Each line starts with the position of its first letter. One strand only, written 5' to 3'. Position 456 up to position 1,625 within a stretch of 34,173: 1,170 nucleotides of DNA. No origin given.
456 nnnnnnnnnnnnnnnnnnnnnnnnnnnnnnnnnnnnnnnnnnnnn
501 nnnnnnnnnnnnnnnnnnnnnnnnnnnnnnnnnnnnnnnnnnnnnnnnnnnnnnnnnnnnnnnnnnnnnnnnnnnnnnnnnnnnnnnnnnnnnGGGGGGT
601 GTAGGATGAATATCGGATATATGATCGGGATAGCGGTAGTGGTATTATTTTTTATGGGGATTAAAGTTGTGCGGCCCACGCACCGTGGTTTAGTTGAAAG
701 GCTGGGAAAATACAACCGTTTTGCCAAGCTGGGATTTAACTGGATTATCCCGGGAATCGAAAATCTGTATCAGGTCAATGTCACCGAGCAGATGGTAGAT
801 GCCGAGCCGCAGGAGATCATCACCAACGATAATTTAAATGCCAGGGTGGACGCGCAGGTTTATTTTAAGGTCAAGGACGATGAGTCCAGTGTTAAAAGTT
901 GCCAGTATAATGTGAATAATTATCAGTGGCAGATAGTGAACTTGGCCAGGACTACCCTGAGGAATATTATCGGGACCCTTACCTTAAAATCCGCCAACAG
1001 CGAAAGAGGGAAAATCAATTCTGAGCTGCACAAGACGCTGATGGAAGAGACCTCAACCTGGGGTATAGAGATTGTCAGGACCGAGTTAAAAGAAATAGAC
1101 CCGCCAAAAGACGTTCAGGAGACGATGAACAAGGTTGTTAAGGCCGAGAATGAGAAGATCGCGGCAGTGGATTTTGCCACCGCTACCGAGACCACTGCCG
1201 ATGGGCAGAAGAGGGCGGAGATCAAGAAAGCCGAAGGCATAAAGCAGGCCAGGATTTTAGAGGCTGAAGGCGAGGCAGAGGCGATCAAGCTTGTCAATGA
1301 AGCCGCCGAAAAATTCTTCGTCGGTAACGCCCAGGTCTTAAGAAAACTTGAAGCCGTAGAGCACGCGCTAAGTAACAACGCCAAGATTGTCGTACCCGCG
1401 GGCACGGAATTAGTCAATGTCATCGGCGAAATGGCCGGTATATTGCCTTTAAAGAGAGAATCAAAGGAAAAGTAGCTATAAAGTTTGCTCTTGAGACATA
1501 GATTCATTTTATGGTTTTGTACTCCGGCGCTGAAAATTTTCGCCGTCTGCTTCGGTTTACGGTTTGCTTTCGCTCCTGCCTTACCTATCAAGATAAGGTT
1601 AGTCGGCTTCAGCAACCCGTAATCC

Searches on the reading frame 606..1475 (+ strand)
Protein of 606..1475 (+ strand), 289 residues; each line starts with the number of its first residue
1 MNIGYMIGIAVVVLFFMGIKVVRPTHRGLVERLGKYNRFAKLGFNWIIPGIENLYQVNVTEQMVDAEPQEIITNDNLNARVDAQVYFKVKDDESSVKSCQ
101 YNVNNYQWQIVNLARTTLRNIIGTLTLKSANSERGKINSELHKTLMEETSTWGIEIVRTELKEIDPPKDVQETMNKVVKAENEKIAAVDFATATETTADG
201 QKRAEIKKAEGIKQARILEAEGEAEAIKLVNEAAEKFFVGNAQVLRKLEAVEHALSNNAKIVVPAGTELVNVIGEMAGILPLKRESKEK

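Call 11: search_protein_families(library=pfam, proteins=[window:606-1475:+], max_evalue=1)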
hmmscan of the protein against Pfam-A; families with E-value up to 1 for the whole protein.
window:606-1475:+ (289 aa): 3 families
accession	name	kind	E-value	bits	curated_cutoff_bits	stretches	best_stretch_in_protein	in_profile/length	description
PF01145.31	Band_7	-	2.4e-37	129.1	23.6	1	20-192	1-173/176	SPFH domain / Band 7 family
PF13421.11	Band_7_1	-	0.033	14.2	24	1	102-178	129-207/211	SPFH domain-Band 7 family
PF19910.5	DUF6383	-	0.099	13.2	23.7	1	222-277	16-69/74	Domain of unknown function (DUF6383)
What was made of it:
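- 606..1475 (+): SPFH/Band-7 gene: the conserved left anchor of the variable spacer. It matches Pfam Band_7 at 2.4e-37 (call 11).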

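Call 12: search_protein_families(library=ncbifam, proteins=[window:606-1475:+], max_evalue=1)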
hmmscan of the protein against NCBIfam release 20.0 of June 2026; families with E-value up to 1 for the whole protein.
window:606-1475:+ (289 aa): 8 families
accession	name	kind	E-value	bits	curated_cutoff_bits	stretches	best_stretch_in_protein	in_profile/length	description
TIGR01933.1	hflK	equivalog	1.2e-28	100.2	159.4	1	19-265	1-249/261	FtsH protease activity modulator HflK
TIGR01932.1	hflC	equivalog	2.7e-17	62.6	134.4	2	2-128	3-137/318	protease modulator HflC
NF008181.0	PRK10930.1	equivalog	4.3e-17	62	660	1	8-265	85-345/419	FtsH protease activity modulator HflK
NF008259.0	PRK11029.1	equivalog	1.2e-12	47.5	427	2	145-263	194-315/334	protease modulator HflC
NF058507.1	FlotScfldFlot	equivalog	0.00014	21.1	700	2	41-165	55-184/477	flotillin lipid rafts scaffold protein FloT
NF005640.0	PRK07402.1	equivalog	0.05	13.1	219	1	211-275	64-130/200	precorrin-6Y C5,15-methyltransferase subunit CbiT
NF047446.1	barrel_OmpL47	domain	0.069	13.6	40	1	83-109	5-31/68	OmpL47-type beta-barrel domain-containing protein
NF003956.0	PRK05454.1-3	equivalog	0.14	10.3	864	1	149-252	616-716/718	glucans biosynthesis glucosyltransferase MdoH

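Call 18: find_related_loci(query=window:606-1475:+, collection=genome_contigs, flank=10000)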
Query window:606-1475:+ (289 aa) in genome_contigs; peptide patterns used: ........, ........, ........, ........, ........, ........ (x = any residue, [..] = any of these).
599 stretches matched a pattern (row limit reached: there are more); 571 encode a relative of the query (tblastn E <= 1e-3); the best 80 are kept; 80 distinct loci.
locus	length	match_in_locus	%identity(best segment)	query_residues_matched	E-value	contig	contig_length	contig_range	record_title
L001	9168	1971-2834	87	1-288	5e-170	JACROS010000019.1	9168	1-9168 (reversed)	MAG: Candidatus Omnitrophota bacterium isolate NC_groundwater_1967_Pr3_S-0.2um_38_3 scaffold_103221, whole genome shotgu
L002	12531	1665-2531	84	1-289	3e-169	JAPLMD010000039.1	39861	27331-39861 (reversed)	MAG: Candidatus Omnitrophota bacterium isolate LacPavin_0920_SED5_MAG_41_13 LacPavin_0920_SED5_scaffold_2475530, whole g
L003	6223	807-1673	84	1-289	4e-170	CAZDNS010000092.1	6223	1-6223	MAG TPA_asm: uncultured Planctomycetia bacterium isolate SRP090828_co1_107 genome assembly, contig: NODE_2984_length_622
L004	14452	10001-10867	87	1-289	5e-168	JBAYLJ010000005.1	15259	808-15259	MAG: Candidatus Omnitrophota bacterium isolate SO_2016_LW1_10 scaffold04064_LW64-88_2016, whole genome shotgun sequence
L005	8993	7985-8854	84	1-289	3e-166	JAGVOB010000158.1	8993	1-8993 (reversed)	MAG: Candidatus Omnitrophota bacterium isolate DeMMO3_15 c_000000036847, whole genome shotgun sequence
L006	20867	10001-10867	85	1-289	5e-166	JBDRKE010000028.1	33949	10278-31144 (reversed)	MAG: Candidatus Omnitrophota bacterium isolate MEGAHIT-group-1.695 k141_13558748, whole genome shotgun sequence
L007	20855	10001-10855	84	1-285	3e-166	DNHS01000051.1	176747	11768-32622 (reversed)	MAG TPA_asm: Candidatus Omnitrophota bacterium isolate UBA10183 contig_12092, whole genome shotgun sequence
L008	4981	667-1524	86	1-288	6e-169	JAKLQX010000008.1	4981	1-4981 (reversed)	MAG: Candidatus Omnitrophota bacterium isolate bin S2.101 k141_42672, whole genome shotgun sequence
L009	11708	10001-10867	85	1-289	9e-166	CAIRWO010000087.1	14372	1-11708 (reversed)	MAG: Candidatus Omnitrophica bacterium isolate A4_bin-512 genome assembly, contig: bin-512:087/218, whole genome shotgun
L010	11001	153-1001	87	3-288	2e-165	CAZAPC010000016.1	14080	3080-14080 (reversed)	MAG TPA_asm: uncultured Planctomycetales bacterium isolate SRP098346_co1_103 genome assembly, contig: NODE_4926_length_1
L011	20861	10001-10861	84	1-287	8e-165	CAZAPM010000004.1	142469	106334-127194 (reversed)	MAG TPA_asm: uncultured Planctomycetales bacterium isolate binchicken_co79_72 genome assembly, contig: NODE_43_length_14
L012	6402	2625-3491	85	1-289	5e-166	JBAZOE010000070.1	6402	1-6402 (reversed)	MAG: Candidatus Omnitrophota bacterium isolate SO_2017_LW4_87 scaffold_23541_c1_LW137-91_2017, whole genome shotgun sequ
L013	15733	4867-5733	85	1-289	3e-165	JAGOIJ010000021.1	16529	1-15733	MAG: Candidatus Omnitrophota bacterium isolate Go_SlDig_bin_191 Go_SlDig_10093_length_16529_cov_4.521095, whole genome s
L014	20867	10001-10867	84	1-289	6e-165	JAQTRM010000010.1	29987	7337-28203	MAG: Candidatus Omnitrophota bacterium isolate STB_163 NODE_3266_length_29987_cov_12.259511_Sandtown_B, whole genome sho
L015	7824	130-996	83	1-289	1e-164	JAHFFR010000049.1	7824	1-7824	MAG: Candidatus Omnitrophota bacterium isolate nzgw297 NODE_11132_length_7825_cov_14.392134, whole genome shotgun sequen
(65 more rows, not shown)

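Call 40: find_encoding_contigs(protein=window:606-1475:+, flank=6000, max_places=10)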
Protein window:606-1475:+ (289 aa): no gene with exactly this product is on record in the collection.
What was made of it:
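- Tried and rejected: The exact SPFH protein is not on record (call 40).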

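Call 76: search_protein_families(library=pfam, alignment_id=A6, max_evalue=0.0001)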
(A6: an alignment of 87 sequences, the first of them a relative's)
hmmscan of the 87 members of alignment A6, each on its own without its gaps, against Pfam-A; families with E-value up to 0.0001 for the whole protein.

A. member 1, L012:3832-4479:+ (215 aa): 0 families

B. families by the number of members that match (of 87 scanned): 118 families (the first 25 are shown)
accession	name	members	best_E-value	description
PF01075.23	Glyco_transf_9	2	3.4e-73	Glycosyltransferase family 9 (heptosyltransferase)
PF02646.22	RmuC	2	1.9e-55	RmuC family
PF02535.28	Zip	2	1.4e-45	ZIP Zinc transporter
PF00291.31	PALP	2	9.8e-45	Pyridoxal-phosphate dependent enzyme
PF01368.27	DHH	2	2.1e-24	DHH family, N-terminal domain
PF02325.22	YGGT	2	1.3e-23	YGGT family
PF18297.6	NFACT-R_2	2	5.5e-22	NFACT protein RNA binding domain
PF01171.26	ATP_bind_3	2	8.8e-21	PP-loop family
PF01743.26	PolyA_pol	2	2.4e-19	Poly A polymerase head domain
PF02272.25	DHHA1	2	2.2e-17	DHHA1 domain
PF12627.12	PolyA_pol_RNAbd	2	4.5e-17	Probable RNA and SrmB- binding site of polymerase A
PF02568.20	ThiI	2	1.6e-11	Thiamine biosynthesis protein (ThiI)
PF07883.17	Cupin_2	2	1.9e-11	Cupin domain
PF02463.25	SMC_N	2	1e-10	RecF/RecN/SMC N terminal domain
PF01966.28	HD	2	9.3e-10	HD domain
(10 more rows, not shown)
